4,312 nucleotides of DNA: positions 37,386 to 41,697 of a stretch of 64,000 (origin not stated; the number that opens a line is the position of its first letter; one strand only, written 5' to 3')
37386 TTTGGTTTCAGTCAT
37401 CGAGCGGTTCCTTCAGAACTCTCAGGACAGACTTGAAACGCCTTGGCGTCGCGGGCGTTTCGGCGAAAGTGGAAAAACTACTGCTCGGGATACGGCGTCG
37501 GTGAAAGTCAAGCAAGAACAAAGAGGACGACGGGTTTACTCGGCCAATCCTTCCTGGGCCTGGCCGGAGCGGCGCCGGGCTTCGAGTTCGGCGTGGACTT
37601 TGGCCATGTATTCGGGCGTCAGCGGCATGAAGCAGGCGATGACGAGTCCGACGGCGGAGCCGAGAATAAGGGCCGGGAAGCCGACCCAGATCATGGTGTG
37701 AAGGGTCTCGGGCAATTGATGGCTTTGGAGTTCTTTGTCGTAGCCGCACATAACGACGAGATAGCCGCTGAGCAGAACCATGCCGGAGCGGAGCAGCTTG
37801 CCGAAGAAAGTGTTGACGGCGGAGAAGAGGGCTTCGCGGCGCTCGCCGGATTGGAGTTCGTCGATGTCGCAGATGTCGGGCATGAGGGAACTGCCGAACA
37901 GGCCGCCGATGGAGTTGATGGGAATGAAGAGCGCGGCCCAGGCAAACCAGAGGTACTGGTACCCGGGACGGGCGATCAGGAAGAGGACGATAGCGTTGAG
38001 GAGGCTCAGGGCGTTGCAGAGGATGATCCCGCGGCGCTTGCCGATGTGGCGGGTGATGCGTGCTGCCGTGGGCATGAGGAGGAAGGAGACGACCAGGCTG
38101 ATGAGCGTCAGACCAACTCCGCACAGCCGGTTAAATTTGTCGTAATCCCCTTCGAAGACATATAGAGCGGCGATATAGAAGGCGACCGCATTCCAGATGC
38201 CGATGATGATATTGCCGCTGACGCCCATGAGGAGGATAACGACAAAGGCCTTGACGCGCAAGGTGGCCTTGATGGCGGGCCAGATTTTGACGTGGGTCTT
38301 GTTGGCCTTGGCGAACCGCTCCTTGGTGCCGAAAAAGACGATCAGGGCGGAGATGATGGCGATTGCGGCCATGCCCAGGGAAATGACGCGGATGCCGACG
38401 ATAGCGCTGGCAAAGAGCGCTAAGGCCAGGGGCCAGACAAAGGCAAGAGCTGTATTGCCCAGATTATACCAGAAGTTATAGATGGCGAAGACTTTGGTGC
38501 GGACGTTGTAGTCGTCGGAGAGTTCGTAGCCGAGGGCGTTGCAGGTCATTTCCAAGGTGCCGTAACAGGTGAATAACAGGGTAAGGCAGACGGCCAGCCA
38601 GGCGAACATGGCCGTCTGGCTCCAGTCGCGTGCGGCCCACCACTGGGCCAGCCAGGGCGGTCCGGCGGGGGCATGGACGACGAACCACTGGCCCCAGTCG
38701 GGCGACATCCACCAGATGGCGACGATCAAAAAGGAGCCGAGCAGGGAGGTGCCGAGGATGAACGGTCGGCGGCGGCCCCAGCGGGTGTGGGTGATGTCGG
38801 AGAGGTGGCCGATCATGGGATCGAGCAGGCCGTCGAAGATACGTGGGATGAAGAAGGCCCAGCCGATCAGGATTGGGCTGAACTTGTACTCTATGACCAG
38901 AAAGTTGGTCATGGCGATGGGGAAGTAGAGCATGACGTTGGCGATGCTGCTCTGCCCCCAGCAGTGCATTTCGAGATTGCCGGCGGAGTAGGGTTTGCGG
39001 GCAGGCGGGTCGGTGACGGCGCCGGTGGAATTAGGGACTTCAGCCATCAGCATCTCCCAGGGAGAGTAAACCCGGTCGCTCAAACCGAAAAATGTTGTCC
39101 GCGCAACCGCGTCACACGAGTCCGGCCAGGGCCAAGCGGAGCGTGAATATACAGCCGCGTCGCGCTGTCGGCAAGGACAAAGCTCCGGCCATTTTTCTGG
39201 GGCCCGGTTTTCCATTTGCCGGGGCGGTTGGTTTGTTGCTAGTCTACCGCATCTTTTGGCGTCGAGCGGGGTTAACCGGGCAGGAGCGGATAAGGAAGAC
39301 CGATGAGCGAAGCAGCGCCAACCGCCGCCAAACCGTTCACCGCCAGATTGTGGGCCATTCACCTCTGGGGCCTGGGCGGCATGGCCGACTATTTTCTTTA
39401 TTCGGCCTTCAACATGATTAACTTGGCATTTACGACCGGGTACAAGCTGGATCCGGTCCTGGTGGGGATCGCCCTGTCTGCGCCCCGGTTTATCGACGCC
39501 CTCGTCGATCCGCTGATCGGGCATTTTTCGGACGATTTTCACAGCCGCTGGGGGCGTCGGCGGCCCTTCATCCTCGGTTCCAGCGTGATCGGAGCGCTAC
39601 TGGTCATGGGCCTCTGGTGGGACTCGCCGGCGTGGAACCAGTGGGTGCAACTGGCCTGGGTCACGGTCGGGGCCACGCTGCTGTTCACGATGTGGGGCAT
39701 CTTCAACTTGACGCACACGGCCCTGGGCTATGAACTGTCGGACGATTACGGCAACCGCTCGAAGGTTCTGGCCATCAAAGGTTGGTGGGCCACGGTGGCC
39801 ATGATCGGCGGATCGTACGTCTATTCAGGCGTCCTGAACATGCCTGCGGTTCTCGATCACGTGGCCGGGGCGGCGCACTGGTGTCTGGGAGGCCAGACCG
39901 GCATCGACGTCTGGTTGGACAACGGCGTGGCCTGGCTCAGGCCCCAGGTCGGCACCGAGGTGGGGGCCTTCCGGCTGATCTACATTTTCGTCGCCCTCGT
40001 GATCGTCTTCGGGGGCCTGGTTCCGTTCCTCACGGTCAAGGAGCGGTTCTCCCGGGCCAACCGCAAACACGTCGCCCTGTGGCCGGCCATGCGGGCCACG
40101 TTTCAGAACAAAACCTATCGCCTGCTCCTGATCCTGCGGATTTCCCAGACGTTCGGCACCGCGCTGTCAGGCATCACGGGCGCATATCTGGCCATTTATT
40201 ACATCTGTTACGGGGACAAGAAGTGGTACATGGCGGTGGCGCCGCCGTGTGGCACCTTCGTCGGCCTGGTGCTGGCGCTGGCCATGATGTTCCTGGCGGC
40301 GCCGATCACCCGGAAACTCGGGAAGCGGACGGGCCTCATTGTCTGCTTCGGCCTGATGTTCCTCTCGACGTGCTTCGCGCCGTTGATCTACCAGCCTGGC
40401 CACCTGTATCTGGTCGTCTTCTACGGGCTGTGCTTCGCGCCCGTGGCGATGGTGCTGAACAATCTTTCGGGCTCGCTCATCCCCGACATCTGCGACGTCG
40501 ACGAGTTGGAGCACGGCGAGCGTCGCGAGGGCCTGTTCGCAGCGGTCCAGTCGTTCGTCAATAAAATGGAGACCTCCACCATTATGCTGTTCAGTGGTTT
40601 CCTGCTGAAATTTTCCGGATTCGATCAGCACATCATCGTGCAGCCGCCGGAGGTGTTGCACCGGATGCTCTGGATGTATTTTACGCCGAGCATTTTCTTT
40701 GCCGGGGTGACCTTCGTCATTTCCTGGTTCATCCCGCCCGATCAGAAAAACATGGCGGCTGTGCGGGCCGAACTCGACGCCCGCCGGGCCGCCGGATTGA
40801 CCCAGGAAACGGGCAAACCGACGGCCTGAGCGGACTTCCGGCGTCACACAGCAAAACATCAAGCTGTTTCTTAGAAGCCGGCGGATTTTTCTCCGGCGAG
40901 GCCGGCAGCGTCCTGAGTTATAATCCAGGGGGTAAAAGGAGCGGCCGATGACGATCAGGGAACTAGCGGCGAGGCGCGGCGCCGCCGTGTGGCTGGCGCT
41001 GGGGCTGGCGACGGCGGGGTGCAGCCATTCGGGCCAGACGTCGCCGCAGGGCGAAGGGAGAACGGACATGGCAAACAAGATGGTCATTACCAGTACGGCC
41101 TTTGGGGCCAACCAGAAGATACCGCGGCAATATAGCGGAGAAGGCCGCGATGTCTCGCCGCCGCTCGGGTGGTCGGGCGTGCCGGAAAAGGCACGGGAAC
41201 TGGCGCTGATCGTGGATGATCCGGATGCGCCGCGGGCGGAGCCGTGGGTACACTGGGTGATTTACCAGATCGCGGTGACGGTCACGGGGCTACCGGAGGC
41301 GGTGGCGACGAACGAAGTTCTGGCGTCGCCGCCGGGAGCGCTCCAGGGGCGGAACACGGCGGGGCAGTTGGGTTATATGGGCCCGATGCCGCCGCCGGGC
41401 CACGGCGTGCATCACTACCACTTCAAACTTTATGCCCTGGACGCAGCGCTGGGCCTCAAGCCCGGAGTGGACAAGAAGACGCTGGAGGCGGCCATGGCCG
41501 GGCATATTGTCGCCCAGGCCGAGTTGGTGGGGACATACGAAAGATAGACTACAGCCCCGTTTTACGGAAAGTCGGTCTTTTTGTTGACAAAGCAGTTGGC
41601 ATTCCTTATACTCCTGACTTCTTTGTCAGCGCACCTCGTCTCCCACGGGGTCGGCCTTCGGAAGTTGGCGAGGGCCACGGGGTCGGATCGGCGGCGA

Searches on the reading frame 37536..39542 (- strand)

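Call 25: search_protein_families(library=pfam, proteins=[window:37536-39542:-], max_evalue=0.001)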
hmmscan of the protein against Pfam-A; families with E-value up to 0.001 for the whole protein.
window:37536-39542:- (668 aa): 2 families
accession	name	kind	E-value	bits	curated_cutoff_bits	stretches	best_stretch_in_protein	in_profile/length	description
PF13347.12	MFS_2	-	4.8e-52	177.4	27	1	200-642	9-426/427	MFS/sugar transport protein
PF07690.21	MFS_1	-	7.3e-12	45.3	33.4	1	204-553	13-315/347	Major Facilitator Superfamily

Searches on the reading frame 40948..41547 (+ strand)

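Call 25: search_protein_families(library=pfam, proteins=[window:40948-41547:+], max_evalue=0.001)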
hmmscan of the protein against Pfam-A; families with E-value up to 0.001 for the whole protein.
window:40948-41547:+ (199 aa): 1 family
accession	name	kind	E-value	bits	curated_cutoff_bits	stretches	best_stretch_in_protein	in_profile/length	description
PF01161.25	PBP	-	4.7e-43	147.2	24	1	57-197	1-135/135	Phosphatidylethanolamine-binding protein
